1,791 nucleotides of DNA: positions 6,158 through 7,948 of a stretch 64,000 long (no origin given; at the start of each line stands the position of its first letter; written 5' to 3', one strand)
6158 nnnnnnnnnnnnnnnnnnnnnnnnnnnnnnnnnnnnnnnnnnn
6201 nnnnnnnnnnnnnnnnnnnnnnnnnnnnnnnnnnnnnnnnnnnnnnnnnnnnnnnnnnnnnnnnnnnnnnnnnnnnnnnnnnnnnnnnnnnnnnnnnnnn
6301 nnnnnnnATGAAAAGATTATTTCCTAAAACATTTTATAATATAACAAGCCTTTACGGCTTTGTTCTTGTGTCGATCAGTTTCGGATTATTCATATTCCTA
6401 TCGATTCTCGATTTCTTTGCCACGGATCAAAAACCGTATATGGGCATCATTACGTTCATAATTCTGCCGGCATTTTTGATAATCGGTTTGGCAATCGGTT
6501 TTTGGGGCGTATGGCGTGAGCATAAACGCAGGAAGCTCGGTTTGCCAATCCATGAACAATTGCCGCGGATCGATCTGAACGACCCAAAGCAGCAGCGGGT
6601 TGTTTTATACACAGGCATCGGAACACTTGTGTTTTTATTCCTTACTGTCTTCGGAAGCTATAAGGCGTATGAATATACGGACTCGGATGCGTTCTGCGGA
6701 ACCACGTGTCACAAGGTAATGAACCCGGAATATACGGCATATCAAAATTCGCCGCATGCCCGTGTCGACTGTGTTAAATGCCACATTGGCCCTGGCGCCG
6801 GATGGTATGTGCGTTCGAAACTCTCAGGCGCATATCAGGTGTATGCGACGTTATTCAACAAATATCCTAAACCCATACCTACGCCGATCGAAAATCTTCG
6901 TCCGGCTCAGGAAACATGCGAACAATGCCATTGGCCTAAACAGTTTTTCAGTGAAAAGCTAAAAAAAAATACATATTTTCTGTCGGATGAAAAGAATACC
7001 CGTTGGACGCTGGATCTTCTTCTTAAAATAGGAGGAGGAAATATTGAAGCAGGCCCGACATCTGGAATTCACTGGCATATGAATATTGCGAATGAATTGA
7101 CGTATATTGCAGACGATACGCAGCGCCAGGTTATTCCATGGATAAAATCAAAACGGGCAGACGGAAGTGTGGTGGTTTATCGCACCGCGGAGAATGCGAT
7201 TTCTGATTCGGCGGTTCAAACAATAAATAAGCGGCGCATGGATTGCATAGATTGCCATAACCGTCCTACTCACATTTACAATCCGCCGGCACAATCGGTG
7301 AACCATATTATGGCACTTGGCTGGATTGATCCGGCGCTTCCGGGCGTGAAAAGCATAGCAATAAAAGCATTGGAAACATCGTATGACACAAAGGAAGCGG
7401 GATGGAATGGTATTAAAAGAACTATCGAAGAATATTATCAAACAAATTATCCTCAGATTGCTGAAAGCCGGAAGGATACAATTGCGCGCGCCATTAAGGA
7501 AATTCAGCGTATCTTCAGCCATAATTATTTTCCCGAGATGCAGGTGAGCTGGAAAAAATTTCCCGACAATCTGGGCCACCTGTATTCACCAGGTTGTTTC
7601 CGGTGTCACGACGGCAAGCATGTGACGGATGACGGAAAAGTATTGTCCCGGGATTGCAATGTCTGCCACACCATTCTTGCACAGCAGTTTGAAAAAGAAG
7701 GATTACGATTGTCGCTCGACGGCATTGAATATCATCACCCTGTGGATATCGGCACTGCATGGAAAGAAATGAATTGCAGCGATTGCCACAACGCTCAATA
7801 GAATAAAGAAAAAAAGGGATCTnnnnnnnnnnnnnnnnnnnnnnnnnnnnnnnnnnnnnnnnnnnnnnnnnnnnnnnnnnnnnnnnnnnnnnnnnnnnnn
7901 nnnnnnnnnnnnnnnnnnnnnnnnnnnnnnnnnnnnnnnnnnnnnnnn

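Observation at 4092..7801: CbcL-like and ImcH-like inner-membrane cytochromes encoded back-to-back and translationally coupled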

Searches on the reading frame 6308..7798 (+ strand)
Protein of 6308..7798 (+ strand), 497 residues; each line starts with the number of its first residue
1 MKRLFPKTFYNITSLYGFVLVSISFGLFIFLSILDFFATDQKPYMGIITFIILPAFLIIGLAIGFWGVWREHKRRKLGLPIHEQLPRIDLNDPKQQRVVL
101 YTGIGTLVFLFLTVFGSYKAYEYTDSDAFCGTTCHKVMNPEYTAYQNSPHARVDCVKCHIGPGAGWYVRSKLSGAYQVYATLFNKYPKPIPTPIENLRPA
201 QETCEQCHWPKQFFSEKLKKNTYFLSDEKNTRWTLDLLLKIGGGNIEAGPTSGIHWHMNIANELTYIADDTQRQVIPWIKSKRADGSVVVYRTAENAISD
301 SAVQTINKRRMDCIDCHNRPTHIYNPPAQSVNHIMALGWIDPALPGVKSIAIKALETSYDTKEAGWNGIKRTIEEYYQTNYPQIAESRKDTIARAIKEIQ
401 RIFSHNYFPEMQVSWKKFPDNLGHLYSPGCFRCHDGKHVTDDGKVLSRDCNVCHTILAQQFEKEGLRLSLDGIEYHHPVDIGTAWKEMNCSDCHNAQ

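Call 8: search_protein_families(library=pfam, proteins=[window:6308-7798:+], max_evalue=0.01)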
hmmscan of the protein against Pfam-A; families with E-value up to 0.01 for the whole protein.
window:6308-7798:+ (497 aa): 3 families
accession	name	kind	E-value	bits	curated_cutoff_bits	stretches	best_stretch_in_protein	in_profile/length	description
PF03264.19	Cytochrom_NNT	-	1.8e-15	57.5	24.1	1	99-186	8-99/174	NapC/NirT cytochrome c family, N-terminal region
PF14522.11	Cytochrome_C7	-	1.9e-09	37.7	24.8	0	416-455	43-67/67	Cytochrome c7 and related cytochrome c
PF14537.11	Cytochrom_c3_2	-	3.9e-07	30.9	25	1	429-495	8-65/79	Cytochrome c3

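Call 9: search_protein_families(library=ncbifam, proteins=[window:6308-7798:+], max_evalue=0.01)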
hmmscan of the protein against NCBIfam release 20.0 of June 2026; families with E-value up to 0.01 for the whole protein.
window:6308-7798:+ (497 aa): 6 families
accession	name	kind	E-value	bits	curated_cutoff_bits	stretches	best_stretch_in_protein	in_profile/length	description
TIGR03153.1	cytochr_NrfH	equivalog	4.4e-17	62.4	134.2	1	105-209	5-110/138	cytochrome c nitrite reductase small subunit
TIGR03508.1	decahem_SO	subfamily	2e-08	34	192.2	1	429-496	96-152/258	DmsE family decaheme c-type cytochrome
NF011606.0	PRK15032.1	equivalog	7.1e-06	25.4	455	1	104-185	23-107/390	pentaheme c-type cytochrome TorC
TIGR02161.1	napC_nirT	subfamily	0.00058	19.8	310.6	0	115-184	33-107/185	periplasmic nitrate (or nitrite) reductase c-type cytochrome, NapC/NirT family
TIGR02162.1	torC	equivalog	0.00079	18.8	478.2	1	116-187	33-109/387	pentaheme c-type cytochrome TorC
TIGR03507.1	decahem_SO1788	subfamily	0.0013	17.3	209.3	0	118-216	234-310/672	OmcA/MtrC family decaheme c-type cytochrome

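Call 21: find_homologous_proteins(query=window:6308-7798:+, max_evalue=0.00001)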
Query window:6308-7798:+ (497 aa): 8000 proteins with E <= 0.00001 among 8000 candidates; the best 120 are listed.
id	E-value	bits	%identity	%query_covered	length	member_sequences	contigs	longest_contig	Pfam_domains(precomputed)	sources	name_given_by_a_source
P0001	0.0e+0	1135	94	100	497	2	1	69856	PF14537.12,PF03264.20,PF14522.12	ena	-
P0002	0.0e+0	1089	90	100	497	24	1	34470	PF14537.12,PF03264.20,PF14522.12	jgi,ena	jgi:nitrate/TMAO reductase-like tetraheme cytochrome c subunit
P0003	7.0e-285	964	79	100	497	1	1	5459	PF14537.12,PF03264.20,PF14522.12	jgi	-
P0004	6.3e-278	941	74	100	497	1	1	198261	PF03264.20,PF14522.12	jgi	jgi:nitrate/TMAO reductase-like tetraheme cytochrome c subunit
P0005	4.2e-276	935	73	100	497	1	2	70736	PF03264.20,PF14522.12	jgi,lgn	jgi:nitrate/TMAO reductase-like tetraheme cytochrome c subunit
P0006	8.7e-276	934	73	100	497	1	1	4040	PF03264.20,PF14522.12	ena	-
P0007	1.0e-275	934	73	100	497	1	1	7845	PF03264.20,PF14522.12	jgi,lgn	jgi:nitrate/TMAO reductase-like tetraheme cytochrome c subunit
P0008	1.2e-275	933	73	100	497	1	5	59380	PF03264.20,PF14522.12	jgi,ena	jgi:nitrate/TMAO reductase-like tetraheme cytochrome c subunit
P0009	1.2e-275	933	73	100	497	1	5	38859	PF03264.20,PF14522.12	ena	-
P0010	1.7e-275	933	74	100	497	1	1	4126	PF14537.12,PF03264.20,PF14522.12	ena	-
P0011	2.8e-275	932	73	100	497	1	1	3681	PF14537.12,PF03264.20,PF14522.12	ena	-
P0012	5.2e-275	931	74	100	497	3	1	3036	PF14537.12,PF03264.20,PF14522.12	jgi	jgi:hypothetical protein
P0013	1.7e-274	930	73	100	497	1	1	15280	PF14537.12,PF03264.20,PF14522.12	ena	-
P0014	5.5e-274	928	73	100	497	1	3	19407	PF14537.12,PF03264.20,PF14522.12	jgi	jgi:hypothetical protein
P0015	6.8e-274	928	74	100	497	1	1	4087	PF14537.12,PF03264.20,PF14522.12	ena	-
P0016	8.3e-274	927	73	100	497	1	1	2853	PF03264.20,PF14522.12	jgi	jgi:nitrate/TMAO reductase-like tetraheme cytochrome c subunit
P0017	1.6e-273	926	73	100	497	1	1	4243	PF03264.20,PF14522.12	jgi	jgi:nitrate/TMAO reductase-like tetraheme cytochrome c subunit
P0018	2.3e-273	926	73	100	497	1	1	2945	PF14537.12,PF03264.20,PF14522.12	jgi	jgi:hypothetical protein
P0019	4.3e-273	925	73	100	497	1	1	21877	PF14537.12,PF03264.20,PF14522.12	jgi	jgi:hypothetical protein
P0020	8.1e-273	924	73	100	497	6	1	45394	PF14537.12,PF03264.20,PF14522.12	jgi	jgi:nitrate/TMAO reductase-like tetraheme cytochrome c subunit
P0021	8.7e-273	924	73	100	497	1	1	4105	PF14537.12,PF03264.20,PF14522.12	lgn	-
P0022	1.3e-272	923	72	100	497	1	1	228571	PF14537.12,PF03264.20,PF14522.12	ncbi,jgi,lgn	ncbi:MAG: NapC/NirT family cytochrome c [Bacteroidota bacterium]|jgi:nitrate/TMAO reductase-like tet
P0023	1.5e-272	923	73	100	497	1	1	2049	PF03264.20,PF14522.12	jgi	jgi:nitrate/TMAO reductase-like tetraheme cytochrome c subunit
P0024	1.9e-272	923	73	100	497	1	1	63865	PF03264.20,PF14522.12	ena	-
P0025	2.5e-272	922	72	100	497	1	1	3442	PF03264.20,PF14522.12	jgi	jgi:hypothetical protein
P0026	2.6e-272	922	72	100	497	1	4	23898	PF03264.20,PF14522.12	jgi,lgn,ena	jgi:hypothetical protein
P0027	2.6e-272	922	72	100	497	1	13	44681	PF14537.12,PF03264.20,PF14522.12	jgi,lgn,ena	jgi:hypothetical protein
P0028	2.7e-272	922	72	100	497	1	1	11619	PF14537.12,PF03264.20,PF14522.12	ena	-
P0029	2.8e-272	922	73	100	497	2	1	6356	PF14537.12,PF03264.20,PF14522.12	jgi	jgi:hypothetical protein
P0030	3.9e-272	922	73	100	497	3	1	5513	PF14537.12,PF03264.20,PF14522.12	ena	-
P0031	3.9e-272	922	73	100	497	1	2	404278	PF14537.12,PF03264.20,PF14522.12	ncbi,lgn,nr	ncbi:MAG: NapC/NirT family cytochrome c [Ignavibacteriales bacterium]|nr:NapC/NirT family cytochrome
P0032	4.6e-272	922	72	100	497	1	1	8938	PF14537.12,PF03264.20,PF14522.12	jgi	jgi:nitrate/TMAO reductase-like tetraheme cytochrome c subunit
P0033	6.3e-272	921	73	100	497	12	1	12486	PF03264.20,PF14522.12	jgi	-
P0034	6.5e-272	921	73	100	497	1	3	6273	PF03264.20,PF14522.12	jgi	jgi:hypothetical protein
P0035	6.6e-272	921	73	100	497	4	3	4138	PF14537.12,PF03264.20,PF14522.12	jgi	-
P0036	1.3e-271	920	72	100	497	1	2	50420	PF03264.20,PF14522.12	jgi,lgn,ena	jgi:hypothetical protein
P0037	1.6e-271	920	72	100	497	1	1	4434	PF14537.12,PF03264.20,PF14522.12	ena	-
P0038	1.7e-271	920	73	100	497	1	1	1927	PF14537.12,PF03264.20,PF14522.12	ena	-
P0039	1.7e-271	920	72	100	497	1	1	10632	PF14537.12,PF03264.20,PF14522.12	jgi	jgi:nitrate/TMAO reductase-like tetraheme cytochrome c subunit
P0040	7.7e-271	918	72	100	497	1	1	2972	PF14537.12,PF03264.20,PF14522.12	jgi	-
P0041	1.7e-270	916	72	100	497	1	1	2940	PF03264.20,PF14522.12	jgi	jgi:nitrate/TMAO reductase-like tetraheme cytochrome c subunit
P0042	1.1e-269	914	72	100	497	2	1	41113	PF14537.12,PF03264.20,PF14522.12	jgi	jgi:hypothetical protein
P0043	1.9e-269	913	72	100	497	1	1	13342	PF14537.12,PF03264.20,PF14522.12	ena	-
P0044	3.7e-269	912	72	100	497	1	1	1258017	PF03264.20,PF14522.12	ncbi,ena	-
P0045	5.9e-269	911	73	100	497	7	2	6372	PF14537.12,PF03264.20,PF14522.12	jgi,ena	-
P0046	3.5e-268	909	71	100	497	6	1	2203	PF14537.12,PF03264.20,PF14522.12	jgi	-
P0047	4.4e-267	905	71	100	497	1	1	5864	PF03264.20,PF14522.12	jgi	jgi:hypothetical protein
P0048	1.5e-265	900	71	100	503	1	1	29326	PF14537.12,PF03264.20,PF14522.12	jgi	jgi:nitrate/TMAO reductase-like tetraheme cytochrome c subunit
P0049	6.0e-265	898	75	94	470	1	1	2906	PF03264.20,PF14522.12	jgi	jgi:nitrate/TMAO reductase-like tetraheme cytochrome c subunit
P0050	1.2e-264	897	73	98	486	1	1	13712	PF03264.20,PF14522.12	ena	-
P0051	7.2e-264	895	73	96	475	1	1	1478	PF14537.12,PF03264.20,PF14522.12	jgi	jgi:hypothetical protein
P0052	7.1e-263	891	72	100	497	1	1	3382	PF14537.12,PF03264.20,PF14522.12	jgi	jgi:hypothetical protein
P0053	8.0e-263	891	71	100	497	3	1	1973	PF03264.20,PF14522.12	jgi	-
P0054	1.2e-260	884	70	100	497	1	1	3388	PF14537.12,PF03264.20,PF14522.12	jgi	jgi:nitrate/TMAO reductase-like tetraheme cytochrome c subunit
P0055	3.9e-260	882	70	100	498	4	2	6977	PF14537.12,PF03264.20,PF14522.12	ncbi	-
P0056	1.8e-258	877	69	100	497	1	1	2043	PF03264.20,PF14522.12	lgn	-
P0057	3.8e-256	869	69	100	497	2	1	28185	PF14537.12,PF03264.20,PF14522.12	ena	-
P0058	2.9e-254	863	70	100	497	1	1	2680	PF14537.12,PF03264.20,PF14522.12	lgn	-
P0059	2.5e-253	860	69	100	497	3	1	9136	PF03264.20,PF14522.12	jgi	jgi:hypothetical protein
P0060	7.6e-253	858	69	100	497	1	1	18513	PF14537.12,PF03264.20,PF14522.12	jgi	jgi:nitrate/TMAO reductase-like tetraheme cytochrome c subunit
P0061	1.2e-252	858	68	100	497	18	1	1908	PF14537.12,PF03264.20,PF14522.12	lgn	-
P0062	2.8e-252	856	69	100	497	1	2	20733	PF14537.12,PF03264.20,PF14522.12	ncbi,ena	ncbi:MAG: NapC/NirT family cytochrome c [Bacteroidota bacterium]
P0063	4.1e-252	856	69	100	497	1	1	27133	PF03264.20,PF14522.12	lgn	-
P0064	4.2e-252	856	69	100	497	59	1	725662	PF14537.12,PF03264.20,PF14522.12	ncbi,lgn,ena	ncbi:MAG: NapC/NirT family cytochrome c [Bacteroidota bacterium]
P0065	1.4e-251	854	68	100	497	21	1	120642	PF03264.20,PF14522.12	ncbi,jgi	-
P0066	2.5e-251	853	68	100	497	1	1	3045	PF03264.20,PF14522.12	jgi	jgi:cytochrome c1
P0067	2.6e-251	853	69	100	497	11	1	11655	PF14537.12,PF03264.20,PF14522.12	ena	-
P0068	3.3e-251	853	69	100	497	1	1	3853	PF14537.12,PF03264.20,PF14522.12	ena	-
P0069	1.2e-250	851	69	100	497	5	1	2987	PF14537.12,PF03264.20,PF14522.12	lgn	-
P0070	1.3e-250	851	69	100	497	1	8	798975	PF14537.12,PF03264.20,PF14522.12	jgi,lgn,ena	jgi:hypothetical protein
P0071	2.6e-250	850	68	100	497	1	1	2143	PF14537.12,PF03264.20,PF14522.12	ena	-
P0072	3.1e-250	850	69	100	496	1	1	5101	PF14537.12,PF03264.20,PF14522.12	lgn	-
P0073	4.3e-250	849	69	100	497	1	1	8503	PF03264.20,PF14522.12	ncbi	-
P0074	9.4e-250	848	68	100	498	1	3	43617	PF14537.12,PF03264.20,PF14522.12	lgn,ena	-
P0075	3.2e-249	846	68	100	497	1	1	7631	PF14537.12,PF03264.20,PF14522.12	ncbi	-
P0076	3.6e-249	846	68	99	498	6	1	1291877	PF14537.12,PF03264.20,PF14522.12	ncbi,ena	-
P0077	2.8e-248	843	68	100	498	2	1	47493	PF14537.12,PF03264.20,PF14522.12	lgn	-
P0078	3.3e-248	843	68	100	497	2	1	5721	PF14537.12,PF03264.20,PF14522.12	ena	-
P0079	3.8e-248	843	67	100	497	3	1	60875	PF14537.12,PF03264.20,PF14522.12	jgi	jgi:nitrate/TMAO reductase-like tetraheme cytochrome c subunit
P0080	1.6e-247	841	67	100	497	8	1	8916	PF14537.12,PF03264.20,PF14522.12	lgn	-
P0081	2.8e-247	840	67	100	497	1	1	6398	PF14537.12,PF03264.20,PF14522.12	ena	-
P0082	4.3e-247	839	66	100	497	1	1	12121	PF14537.12,PF03264.20,PF14522.12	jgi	jgi:NapC/NirT cytochrome c family protein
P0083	3.0e-246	836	67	100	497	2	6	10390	PF14537.12,PF03264.20,PF14522.12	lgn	-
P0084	3.5e-246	836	67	100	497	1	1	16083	PF14537.12,PF03264.20,PF14522.12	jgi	jgi:hypothetical protein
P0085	4.1e-246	836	66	100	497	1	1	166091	PF14537.12,PF03264.20,PF14522.12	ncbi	ncbi:MAG: NapC/NirT family cytochrome c [Bacteroidota bacterium]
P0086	5.8e-246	836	67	100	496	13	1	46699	PF14537.12,PF03264.20,PF14522.12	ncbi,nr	ncbi:MAG: NapC/NirT family cytochrome c [Ignavibacteria bacterium]|nr:NapC/NirT family cytochrome c 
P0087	7.0e-246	835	67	100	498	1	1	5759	PF14537.12,PF03264.20,PF14522.12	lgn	-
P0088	8.7e-246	835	66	100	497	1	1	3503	PF14537.12,PF03264.20,PF14522.12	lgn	-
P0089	8.7e-246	835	66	100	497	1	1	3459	PF14537.12,PF03264.20,PF14522.12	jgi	jgi:hypothetical protein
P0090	1.6e-245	834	67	99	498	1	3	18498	PF14537.12,PF03264.20,PF14522.12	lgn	-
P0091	1.8e-245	834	67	100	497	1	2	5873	PF14537.12,PF03264.20,PF14522.12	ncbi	-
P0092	1.9e-245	834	67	100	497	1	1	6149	PF03264.20,PF14522.12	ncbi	-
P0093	2.2e-245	834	66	100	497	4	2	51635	PF14537.12,PF03264.20,PF14522.12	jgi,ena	-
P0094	2.5e-245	833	68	100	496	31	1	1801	PF14537.12,PF03264.20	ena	-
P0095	4.6e-245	833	67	100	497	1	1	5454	PF14537.12,PF03264.20,PF14522.12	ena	-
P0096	5.3e-245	832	66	100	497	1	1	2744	PF14537.12,PF03264.20,PF14522.12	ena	-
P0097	7.1e-245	832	66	100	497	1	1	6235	PF03264.20,PF14522.12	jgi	-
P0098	8.8e-245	832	67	100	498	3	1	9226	PF03264.20,PF14522.12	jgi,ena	-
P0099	1.3e-244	831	66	100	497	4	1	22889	PF14537.12,PF03264.20,PF14522.12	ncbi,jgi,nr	ncbi:MAG: cytochrome C [Ignavibacteria bacterium]|nr:cytochrome C [Ignavibacteria bacterium]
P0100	1.4e-244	831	66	100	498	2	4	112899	PF14537.12,PF03264.20,PF14522.12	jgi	jgi:hypothetical protein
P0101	1.5e-244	831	67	100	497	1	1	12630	PF03264.20,PF14522.12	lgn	-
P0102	1.5e-244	831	67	100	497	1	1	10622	PF14537.12,PF03264.20,PF14522.12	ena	-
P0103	2.0e-244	830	66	100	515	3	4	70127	PF14537.12,PF03264.20,PF14522.12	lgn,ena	-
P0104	2.3e-244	830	66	100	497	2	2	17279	PF14537.12,PF03264.20,PF14522.12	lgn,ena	-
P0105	3.3e-244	830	66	100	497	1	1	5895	PF03264.20,PF14522.12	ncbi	ncbi:MAG TPA: NapC/NirT family cytochrome c [Bacteroidota bacterium]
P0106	4.4e-244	829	65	100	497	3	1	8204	PF14537.12,PF03264.20,PF14522.12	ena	-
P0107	5.0e-244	829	65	100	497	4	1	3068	PF14537.12,PF03264.20,PF14522.12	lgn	-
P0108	5.1e-244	829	75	87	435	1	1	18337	PF14537.12,PF03264.20,PF14522.12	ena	-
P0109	5.8e-244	829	66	100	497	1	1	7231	PF14537.12,PF03264.20,PF14522.12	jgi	jgi:NapC/NirT cytochrome c family, N-terminal region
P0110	5.9e-244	829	68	100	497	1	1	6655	PF03264.20,PF14522.12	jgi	jgi:nitrate/TMAO reductase-like tetraheme cytochrome c subunit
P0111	6.1e-244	829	66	100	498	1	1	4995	PF14537.12,PF03264.20,PF14522.12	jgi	jgi:NapC/NirT cytochrome c family, N-terminal region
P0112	1.2e-243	828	66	100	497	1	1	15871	PF14537.12,PF03264.20,PF14522.12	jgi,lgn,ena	-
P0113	1.4e-243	828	67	100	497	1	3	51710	PF14537.12,PF03264.20,PF14522.12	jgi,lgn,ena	jgi:nitrate/TMAO reductase-like tetraheme cytochrome c subunit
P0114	2.3e-243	827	67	100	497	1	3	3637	PF14537.12,PF03264.20,PF14522.12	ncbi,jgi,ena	-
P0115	2.9e-243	827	66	100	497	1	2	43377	PF14537.12,PF03264.20,PF14522.12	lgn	-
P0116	3.3e-243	826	66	100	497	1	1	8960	PF14537.12,PF03264.20,PF14522.12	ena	-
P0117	4.1e-243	826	66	100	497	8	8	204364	PF14537.12,PF03264.20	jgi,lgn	jgi:nitrate/TMAO reductase-like tetraheme cytochrome c subunit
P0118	4.2e-243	826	66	100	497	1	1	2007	PF14537.12,PF03264.20,PF14522.12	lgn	-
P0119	4.5e-243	826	66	100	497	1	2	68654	PF03264.20,PF14522.12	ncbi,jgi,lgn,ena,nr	ncbi:MAG: NapC/NirT family cytochrome c [Ignavibacteriales bacterium]|nr:NapC/NirT family cytochrome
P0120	5.0e-243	826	67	100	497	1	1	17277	PF14537.12,PF03264.20,PF14522.12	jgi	jgi:hypothetical protein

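Call 22: find_encoding_contigs(protein=P0031, flank=10000, max_places=2)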
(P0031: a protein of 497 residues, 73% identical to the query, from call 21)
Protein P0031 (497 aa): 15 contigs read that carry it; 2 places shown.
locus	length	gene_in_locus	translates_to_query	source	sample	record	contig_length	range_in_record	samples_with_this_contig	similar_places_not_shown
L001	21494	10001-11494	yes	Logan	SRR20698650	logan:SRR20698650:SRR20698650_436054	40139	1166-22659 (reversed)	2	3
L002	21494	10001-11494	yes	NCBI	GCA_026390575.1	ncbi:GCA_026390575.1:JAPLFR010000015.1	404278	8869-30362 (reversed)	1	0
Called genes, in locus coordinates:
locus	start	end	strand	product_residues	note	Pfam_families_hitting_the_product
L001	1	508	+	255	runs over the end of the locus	PF02775:TPP_enzyme_C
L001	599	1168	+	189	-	PF01558:POR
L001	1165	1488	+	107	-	-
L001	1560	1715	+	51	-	-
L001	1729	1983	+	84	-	-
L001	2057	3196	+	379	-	PF05222:AlaDh_PNT_N, PF01262:AlaDh_PNT_C, PF02826:2-Hacid_dh_C, PF02254:TrkA_N (weak)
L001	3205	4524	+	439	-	PF02550:AcetylCoA_hydro, PF13336:AcetylCoA_hyd_C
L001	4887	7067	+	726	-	PF09699:Paired_CXXCH_1 (faint), PF14522:Cytochrome_C7 (faint), PF14537:Cytochrom_c3_2 (faint), PF01292:Ni_hydr_CYTB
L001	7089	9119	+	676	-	PF22678:Cytochrom_c_NrfB-like (faint), PF02085:Cytochrom_CIII (faint), PF09699:Paired_CXXCH_1 (faint), PF14522:Cytochrome_C7 (faint), PF14537:Cytochrom_c3_2 (faint), PF22113:Mtrc-MtrF_II-IV_dom (weak)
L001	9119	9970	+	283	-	PF01292:Ni_hydr_CYTB (weak)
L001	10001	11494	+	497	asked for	PF03264:Cytochrom_NNT, PF14522:Cytochrome_C7 (faint), PF14537:Cytochrom_c3_2 (faint)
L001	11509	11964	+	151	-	PF00355:Rieske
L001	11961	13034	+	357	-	PF00033:Cytochrome_B, PF13631:Cytochrom_B_N_2, PF00032:Cytochrom_B_C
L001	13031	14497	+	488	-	PF14522:Cytochrome_C7 (faint), PF22678:Cytochrom_c_NrfB-like (weak), PF00684:DnaJ_CXXCXGXG (faint), PF09699:Paired_CXXCH_1 (faint), PF14537:Cytochrom_c3_2 (weak)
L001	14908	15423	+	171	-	PF02085:Cytochrom_CIII (faint), PF13435:Cytochrome_C554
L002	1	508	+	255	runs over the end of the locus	PF02775:TPP_enzyme_C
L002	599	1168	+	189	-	PF01558:POR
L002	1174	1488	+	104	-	-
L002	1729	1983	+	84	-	-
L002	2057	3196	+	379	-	PF05222:AlaDh_PNT_N, PF01262:AlaDh_PNT_C, PF02826:2-Hacid_dh_C, PF02254:TrkA_N (weak)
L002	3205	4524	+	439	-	PF02550:AcetylCoA_hydro, PF13336:AcetylCoA_hyd_C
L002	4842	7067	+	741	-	PF09699:Paired_CXXCH_1 (faint), PF14522:Cytochrome_C7 (faint), PF14537:Cytochrom_c3_2 (faint), PF01292:Ni_hydr_CYTB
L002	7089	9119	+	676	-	PF22678:Cytochrom_c_NrfB-like (faint), PF02085:Cytochrom_CIII (faint), PF09699:Paired_CXXCH_1 (faint), PF14522:Cytochrome_C7 (faint), PF14537:Cytochrom_c3_2 (faint), PF22113:Mtrc-MtrF_II-IV_dom (weak)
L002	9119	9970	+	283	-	PF01292:Ni_hydr_CYTB (weak)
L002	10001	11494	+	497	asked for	PF03264:Cytochrom_NNT, PF14522:Cytochrome_C7 (faint), PF14537:Cytochrom_c3_2 (faint)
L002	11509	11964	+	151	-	PF00355:Rieske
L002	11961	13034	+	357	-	PF00033:Cytochrome_B, PF13631:Cytochrom_B_N_2, PF00032:Cytochrom_B_C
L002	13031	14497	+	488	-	PF14522:Cytochrome_C7 (faint), PF22678:Cytochrom_c_NrfB-like (weak), PF00684:DnaJ_CXXCXGXG (faint), PF09699:Paired_CXXCH_1 (faint), PF14537:Cytochrom_c3_2 (weak)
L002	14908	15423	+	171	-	PF02085:Cytochrom_CIII (faint), PF13435:Cytochrome_C554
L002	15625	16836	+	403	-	PF13609:Porin_4 (faint)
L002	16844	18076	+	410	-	PF02085:Cytochrom_CIII (faint), PF22113:Mtrc-MtrF_II-IV_dom (faint), PF14537:Cytochrom_c3_2 (faint), PF14522:Cytochrome_C7 (weak)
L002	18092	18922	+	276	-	PF14522:Cytochrome_C7 (faint), PF14537:Cytochrom_c3_2 (faint), PF09698:GSu_C4xC__C2xCH (weak)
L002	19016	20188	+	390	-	PF14522:Cytochrome_C7 (faint), PF09699:Paired_CXXCH_1 (faint), PF22113:Mtrc-MtrF_II-IV_dom (weak)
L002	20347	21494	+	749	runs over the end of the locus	PF01578:Cytochrom_C_asm, PF16327:CcmF_C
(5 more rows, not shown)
